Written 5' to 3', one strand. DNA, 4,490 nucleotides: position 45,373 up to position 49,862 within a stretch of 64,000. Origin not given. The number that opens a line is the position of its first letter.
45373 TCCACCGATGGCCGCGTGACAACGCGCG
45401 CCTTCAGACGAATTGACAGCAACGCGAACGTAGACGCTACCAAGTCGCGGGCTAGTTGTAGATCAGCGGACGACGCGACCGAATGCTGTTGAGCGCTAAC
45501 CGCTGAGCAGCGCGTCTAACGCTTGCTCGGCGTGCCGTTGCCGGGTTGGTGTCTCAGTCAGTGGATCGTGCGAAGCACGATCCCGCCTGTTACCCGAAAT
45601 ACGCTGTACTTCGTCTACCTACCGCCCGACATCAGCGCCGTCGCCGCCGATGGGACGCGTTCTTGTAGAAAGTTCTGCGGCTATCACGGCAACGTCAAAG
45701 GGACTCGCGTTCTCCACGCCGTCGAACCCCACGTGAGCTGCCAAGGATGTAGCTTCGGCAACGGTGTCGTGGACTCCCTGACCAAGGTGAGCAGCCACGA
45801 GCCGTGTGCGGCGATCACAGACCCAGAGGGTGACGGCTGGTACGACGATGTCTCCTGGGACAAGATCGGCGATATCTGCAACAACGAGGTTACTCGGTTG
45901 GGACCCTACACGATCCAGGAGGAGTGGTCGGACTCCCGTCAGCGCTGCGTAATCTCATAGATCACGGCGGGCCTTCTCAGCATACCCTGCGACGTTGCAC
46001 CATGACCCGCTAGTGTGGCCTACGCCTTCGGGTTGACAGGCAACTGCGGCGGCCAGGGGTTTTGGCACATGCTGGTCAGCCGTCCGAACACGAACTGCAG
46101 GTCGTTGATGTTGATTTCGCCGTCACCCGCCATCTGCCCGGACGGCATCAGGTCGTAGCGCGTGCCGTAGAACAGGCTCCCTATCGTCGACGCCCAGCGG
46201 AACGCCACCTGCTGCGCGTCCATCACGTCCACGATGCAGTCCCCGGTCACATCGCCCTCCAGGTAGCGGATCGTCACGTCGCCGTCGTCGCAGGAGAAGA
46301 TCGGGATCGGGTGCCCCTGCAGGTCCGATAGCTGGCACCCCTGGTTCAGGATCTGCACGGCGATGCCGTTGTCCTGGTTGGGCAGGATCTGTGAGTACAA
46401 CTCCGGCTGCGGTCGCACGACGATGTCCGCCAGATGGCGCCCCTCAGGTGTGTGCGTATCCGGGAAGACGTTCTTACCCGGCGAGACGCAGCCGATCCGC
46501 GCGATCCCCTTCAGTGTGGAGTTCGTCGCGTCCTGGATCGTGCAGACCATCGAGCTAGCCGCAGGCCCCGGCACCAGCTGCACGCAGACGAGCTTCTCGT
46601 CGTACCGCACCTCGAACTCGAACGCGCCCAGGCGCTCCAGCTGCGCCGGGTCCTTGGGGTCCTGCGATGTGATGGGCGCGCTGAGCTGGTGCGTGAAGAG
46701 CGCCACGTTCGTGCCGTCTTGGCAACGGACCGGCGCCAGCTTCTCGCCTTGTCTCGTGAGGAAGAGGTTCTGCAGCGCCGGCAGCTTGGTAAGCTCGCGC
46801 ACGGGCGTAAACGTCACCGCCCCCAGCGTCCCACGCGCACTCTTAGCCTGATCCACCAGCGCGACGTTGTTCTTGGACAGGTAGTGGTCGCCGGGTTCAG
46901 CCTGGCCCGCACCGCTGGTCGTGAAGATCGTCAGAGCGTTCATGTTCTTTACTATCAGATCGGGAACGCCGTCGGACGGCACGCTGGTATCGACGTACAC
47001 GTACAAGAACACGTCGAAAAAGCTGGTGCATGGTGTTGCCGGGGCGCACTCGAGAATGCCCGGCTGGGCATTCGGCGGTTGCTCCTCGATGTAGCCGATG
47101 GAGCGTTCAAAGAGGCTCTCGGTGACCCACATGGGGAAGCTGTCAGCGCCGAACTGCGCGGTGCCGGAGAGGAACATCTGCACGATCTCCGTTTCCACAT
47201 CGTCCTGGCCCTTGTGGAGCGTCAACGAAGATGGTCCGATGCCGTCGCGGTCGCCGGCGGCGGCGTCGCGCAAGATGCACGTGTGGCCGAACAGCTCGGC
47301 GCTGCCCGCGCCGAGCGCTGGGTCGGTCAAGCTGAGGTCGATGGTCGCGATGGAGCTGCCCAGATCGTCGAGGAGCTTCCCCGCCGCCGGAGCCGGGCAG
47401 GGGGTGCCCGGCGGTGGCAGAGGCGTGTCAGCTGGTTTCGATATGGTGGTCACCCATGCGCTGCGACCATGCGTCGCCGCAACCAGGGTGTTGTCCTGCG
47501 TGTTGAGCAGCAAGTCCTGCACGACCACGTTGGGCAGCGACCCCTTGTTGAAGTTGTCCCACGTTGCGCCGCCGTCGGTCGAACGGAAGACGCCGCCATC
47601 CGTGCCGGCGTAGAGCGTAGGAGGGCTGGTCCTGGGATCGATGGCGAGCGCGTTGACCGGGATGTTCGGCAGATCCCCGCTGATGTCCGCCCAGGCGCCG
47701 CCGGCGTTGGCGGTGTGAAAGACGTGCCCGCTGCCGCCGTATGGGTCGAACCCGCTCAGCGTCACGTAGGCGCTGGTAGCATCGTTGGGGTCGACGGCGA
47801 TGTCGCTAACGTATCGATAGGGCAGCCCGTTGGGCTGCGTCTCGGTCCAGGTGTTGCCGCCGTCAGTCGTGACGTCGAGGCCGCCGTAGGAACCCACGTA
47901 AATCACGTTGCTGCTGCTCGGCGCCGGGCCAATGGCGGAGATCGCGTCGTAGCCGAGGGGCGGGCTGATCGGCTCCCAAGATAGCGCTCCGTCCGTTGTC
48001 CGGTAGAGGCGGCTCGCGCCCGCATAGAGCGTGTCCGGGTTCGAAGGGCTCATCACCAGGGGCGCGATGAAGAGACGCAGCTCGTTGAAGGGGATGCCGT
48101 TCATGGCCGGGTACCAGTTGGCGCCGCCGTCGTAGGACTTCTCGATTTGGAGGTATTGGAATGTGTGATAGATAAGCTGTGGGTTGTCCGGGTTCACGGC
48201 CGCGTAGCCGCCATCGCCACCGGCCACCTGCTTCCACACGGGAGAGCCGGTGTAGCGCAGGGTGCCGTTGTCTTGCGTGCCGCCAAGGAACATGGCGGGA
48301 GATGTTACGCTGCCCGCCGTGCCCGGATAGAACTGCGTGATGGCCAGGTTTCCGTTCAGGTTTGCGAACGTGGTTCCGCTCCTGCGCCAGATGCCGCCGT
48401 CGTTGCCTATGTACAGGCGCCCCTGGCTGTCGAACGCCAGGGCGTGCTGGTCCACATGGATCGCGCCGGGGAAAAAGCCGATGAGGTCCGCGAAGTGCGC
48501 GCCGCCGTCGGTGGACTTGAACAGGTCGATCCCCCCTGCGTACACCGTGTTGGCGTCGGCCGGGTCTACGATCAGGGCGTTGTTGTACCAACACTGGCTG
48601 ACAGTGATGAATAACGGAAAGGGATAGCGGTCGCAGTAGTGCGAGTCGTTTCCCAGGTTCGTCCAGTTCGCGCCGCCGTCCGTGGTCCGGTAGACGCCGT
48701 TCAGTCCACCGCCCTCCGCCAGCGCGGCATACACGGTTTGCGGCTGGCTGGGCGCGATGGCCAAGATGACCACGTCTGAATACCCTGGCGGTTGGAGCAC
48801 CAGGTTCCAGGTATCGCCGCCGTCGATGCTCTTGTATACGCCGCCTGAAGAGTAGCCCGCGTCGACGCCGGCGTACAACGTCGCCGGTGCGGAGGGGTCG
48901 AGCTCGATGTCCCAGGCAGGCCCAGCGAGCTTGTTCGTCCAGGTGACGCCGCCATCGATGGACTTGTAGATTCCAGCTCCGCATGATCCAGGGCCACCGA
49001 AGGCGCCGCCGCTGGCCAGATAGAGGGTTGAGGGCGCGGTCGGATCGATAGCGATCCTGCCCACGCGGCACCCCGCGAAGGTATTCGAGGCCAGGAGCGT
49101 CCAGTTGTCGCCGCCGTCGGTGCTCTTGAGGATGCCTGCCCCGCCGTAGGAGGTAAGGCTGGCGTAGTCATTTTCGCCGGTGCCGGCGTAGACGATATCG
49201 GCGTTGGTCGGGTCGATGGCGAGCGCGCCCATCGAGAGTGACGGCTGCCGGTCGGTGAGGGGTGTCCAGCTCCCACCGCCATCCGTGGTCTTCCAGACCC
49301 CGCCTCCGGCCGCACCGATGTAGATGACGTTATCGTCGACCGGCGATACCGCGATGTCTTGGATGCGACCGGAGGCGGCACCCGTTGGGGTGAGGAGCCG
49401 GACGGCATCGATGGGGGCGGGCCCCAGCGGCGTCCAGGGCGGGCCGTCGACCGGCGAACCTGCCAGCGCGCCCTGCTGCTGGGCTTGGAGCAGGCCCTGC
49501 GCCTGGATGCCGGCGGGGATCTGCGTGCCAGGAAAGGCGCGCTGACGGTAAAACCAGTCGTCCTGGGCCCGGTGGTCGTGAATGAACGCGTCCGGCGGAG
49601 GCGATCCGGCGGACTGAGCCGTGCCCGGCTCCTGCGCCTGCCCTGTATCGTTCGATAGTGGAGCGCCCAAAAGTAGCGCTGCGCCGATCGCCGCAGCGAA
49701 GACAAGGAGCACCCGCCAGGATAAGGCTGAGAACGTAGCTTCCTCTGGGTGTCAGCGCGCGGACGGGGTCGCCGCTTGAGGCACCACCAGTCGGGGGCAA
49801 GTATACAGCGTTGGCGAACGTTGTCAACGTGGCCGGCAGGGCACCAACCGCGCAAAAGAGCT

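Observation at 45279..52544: tRNA-Arg(CCT) and a degenerate copy of its 3' end 7.2 kb downstream delimit a candidate relic island carrying a giant BNR/dockerin protein and a lipoprotein hydrolase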

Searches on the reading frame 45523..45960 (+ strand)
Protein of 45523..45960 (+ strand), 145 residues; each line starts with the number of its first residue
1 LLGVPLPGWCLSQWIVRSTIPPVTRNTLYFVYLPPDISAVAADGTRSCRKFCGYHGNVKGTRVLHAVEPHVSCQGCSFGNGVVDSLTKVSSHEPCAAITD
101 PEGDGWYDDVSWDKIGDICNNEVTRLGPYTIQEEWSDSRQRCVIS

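Call 8: search_protein_families(library=pfam, proteins=[window:45523-45960:+], max_evalue=0.01)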
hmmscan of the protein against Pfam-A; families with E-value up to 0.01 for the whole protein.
window:45523-45960:+ (145 aa): 0 families

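Call 60: search_protein_representatives(protein=window:45523-45957:+)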
Query: 145 residues. Proteins with E-value up to 0.001 (for the whole library): 2041; up to 1e-10: 415; up to 1e-30: 36. The best 150 are listed.
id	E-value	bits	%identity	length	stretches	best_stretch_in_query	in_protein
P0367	1.1e-96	337.6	99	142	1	4-145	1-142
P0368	1.2e-42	162.0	54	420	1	11-144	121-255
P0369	3.2e-41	157.3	54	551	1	11-144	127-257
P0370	1.1e-38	149.0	50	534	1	10-144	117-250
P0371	1.3e-38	148.7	53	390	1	11-143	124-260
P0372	2.8e-38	147.7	49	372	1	11-144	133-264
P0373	1.7e-37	145.2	51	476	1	10-144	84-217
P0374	2.0e-37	144.9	52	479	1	10-144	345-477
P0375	2.7e-37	144.5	49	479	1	10-144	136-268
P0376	4.9e-37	143.7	50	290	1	11-144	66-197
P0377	1.0e-36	142.6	46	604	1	11-144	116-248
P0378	3.6e-36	140.9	50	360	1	11-143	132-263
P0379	4.1e-36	140.7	50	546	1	11-144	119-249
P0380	1.1e-35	139.3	47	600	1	10-144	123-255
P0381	1.1e-35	139.3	48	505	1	10-144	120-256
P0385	2.1e-34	135.1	52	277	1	10-144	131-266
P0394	3.4e-32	127.9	47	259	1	7-144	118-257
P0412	1.9e-28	115.8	45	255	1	11-143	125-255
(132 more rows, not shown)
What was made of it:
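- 45553..45960 (+): 5'-truncated Phi_1/EXORDIUM-like pseudogene: the C-terminal half of the domain only. The conserved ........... motif reads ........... here. phmmer shows the query aligning to residues ~120-260 of homologs 250-600 aa long (call 60).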

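Call 61: search_protein_families(library=pfam, proteins=[P0368, P0369, P0372, P0385, P0394, P0412], max_evalue=0.01)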
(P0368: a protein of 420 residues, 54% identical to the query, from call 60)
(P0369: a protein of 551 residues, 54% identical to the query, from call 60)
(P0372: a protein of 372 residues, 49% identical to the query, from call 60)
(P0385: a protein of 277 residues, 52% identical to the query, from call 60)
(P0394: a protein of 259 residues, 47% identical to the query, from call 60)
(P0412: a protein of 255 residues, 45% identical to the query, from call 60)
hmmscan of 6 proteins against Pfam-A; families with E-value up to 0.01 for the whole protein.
P0368 (420 aa): 2 families
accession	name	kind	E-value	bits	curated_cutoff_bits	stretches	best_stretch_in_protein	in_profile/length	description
PF08310.17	LGFP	-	6.8e-62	206.1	22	3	331-382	1-52/53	LGFP repeat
PF04674.17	Phi_1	-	7.2e-07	29.3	25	1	26-175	1-149/276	Phosphate-induced protein 1 conserved region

P0369 (551 aa): 6 families
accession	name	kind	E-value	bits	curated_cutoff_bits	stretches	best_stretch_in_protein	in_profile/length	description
PF13517.12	FG-GAP_3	-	2.4e-24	86.1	26.9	4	346-414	1-60/61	FG-GAP-like repeat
PF01839.29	FG-GAP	-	7.1e-09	35.8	22.1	0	399-413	4-18/37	FG-GAP repeat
PF24941.1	DUF7757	-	4.1e-07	30.4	27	0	380-430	80-131/153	Domain of unknown function (DUF7757)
PF23727.1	Beta-prop_FAM234A_B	-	4.2e-05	22.7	26.4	0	399-434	130-162/467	FAM234A/B beta-propeller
PF22994.1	RSC4_Ig_like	-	0.00014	21.8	24.2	0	536-551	111-126/150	RSC4 Ig-like domain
PF04674.17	Phi_1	-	0.00086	19.2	25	0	38-175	1-139/276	Phosphate-induced protein 1 conserved region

P0372 (372 aa): 0 families

P0385 (277 aa): 1 family
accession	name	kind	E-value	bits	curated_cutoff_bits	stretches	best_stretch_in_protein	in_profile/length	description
PF04674.17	Phi_1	-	0.00018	21.4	25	0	37-195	1-159/276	Phosphate-induced protein 1 conserved region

P0394 (259 aa): 1 family
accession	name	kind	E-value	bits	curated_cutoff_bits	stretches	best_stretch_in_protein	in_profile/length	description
PF13517.12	FG-GAP_3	-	0.00011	23.1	26.9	1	34-98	1-60/61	FG-GAP-like repeat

P0412 (255 aa): 0 families

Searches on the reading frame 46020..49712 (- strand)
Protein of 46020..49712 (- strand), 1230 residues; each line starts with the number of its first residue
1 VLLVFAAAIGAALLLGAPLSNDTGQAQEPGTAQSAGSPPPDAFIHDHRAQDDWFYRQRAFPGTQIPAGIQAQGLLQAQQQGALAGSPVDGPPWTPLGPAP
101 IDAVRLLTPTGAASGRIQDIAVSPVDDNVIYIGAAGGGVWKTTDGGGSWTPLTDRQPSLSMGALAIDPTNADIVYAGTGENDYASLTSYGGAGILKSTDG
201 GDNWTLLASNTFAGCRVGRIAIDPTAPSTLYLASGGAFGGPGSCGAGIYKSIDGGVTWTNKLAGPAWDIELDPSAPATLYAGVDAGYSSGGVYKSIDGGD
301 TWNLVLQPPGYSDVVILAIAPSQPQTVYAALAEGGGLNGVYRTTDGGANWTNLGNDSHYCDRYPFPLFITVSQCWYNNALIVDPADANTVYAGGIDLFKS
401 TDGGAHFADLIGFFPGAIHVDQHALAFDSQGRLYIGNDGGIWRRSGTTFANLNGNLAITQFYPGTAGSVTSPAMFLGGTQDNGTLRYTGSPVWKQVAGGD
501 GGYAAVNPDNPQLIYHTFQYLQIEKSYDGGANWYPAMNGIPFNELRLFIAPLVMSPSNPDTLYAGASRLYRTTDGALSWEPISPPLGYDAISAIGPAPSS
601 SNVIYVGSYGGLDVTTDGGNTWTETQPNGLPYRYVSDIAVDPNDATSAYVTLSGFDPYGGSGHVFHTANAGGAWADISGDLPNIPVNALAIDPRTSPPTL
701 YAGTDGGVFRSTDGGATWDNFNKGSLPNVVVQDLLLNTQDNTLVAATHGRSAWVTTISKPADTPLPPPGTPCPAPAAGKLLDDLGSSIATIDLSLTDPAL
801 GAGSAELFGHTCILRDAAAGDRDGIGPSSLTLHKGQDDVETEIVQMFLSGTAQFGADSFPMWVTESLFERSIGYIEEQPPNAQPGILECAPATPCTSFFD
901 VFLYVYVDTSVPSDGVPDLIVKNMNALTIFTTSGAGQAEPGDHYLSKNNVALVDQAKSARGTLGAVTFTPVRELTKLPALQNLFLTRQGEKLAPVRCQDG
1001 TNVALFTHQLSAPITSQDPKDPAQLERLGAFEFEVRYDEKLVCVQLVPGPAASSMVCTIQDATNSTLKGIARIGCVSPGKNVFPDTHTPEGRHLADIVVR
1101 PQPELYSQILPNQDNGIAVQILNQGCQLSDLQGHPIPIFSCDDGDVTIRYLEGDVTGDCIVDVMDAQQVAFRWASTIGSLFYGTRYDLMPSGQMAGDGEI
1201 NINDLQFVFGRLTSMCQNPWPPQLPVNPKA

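Call 8: search_protein_families(library=pfam, proteins=[window:46020-49712:-], max_evalue=0.01)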
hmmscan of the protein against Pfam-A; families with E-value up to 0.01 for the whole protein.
window:46020-49712:- (1230 aa): 3 families
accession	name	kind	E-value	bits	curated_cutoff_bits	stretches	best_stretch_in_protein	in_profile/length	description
PF15902.12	Sortilin-Vps10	-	4.4e-22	78.9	33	3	115-211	23-116/446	Sortilin, neurotensin receptor 3,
PF02012.26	BNR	-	9.1e-07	28.4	27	0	709-719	1-11/12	BNR/Asp-box repeat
PF14870.12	PSII_BNR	-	9.4e-05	22.2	27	1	605-720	33-139/303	Photosynthesis system II assembly factor YCF48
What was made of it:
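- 46020..49712 (-): 1230-aa secreted protein: a GH74-like BNR/Sortilin-Vps10 beta-propeller region plus a weak dockerin-like C-terminus. Pfam (call 8).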

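Call 76: search_solved_structures(query=window:46020-49712:-, max_evalue=0.001)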
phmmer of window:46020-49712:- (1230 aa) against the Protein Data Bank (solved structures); distinct sequences matched with E-value up to 0.001: 9.
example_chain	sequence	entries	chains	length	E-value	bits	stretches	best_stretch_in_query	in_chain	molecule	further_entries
6p2l_A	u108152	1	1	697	8e-11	43.6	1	128-337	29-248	Glycosyl hydrolase BNR repeat-containing protein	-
5jwz_A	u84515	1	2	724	9e-11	43.4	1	595-720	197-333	Cellulose-binding family II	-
6p2n_A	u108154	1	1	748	2.2e-10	42.1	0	109-311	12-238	Xyloglucanase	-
6p2o_A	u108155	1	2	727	6.5e-10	40.6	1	285-359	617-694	Xyloglucanase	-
4lgn_A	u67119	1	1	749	1.6e-09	39.3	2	115-164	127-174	Cellulose-binding, family II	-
3b7f_A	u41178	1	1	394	6.3e-09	37.3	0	668-729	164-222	Glycosyl hydrolase, BNR repeat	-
6p2k_A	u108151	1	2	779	8.1e-08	33.7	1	589-720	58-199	Fibronectin type III domain-containing protein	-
6p2m_A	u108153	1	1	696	7.7e-07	30.4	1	119-316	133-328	Type 3a cellulose-binding domain protein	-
8am5_S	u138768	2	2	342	0.00024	22.1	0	606-727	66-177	Photosystem II assembly lipoprotein Ycf48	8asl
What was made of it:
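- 46020..49712 (-): PDB GH74 xyloglucanase-type matches at E~1e-10 (call 76).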

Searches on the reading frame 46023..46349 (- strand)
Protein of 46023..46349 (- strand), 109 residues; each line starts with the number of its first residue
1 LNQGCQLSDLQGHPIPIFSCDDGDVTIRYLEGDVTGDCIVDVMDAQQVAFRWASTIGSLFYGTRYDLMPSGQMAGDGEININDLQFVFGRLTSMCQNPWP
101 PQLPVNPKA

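Call 80: search_protein_families(library=pfam, proteins=[window:46023-46349:-], max_evalue=0.1)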
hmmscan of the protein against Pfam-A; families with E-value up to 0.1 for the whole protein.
seq(109 aa): 1 family
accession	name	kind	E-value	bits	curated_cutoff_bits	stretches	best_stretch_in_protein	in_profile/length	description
PF00404.24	Dockerin_1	-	0.011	16.4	22.9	0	32-88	2-53/57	Dockerin type I domain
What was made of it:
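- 46020..49712 (-): Dockerin_1 at E=0.011, below cut-off (call 80).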
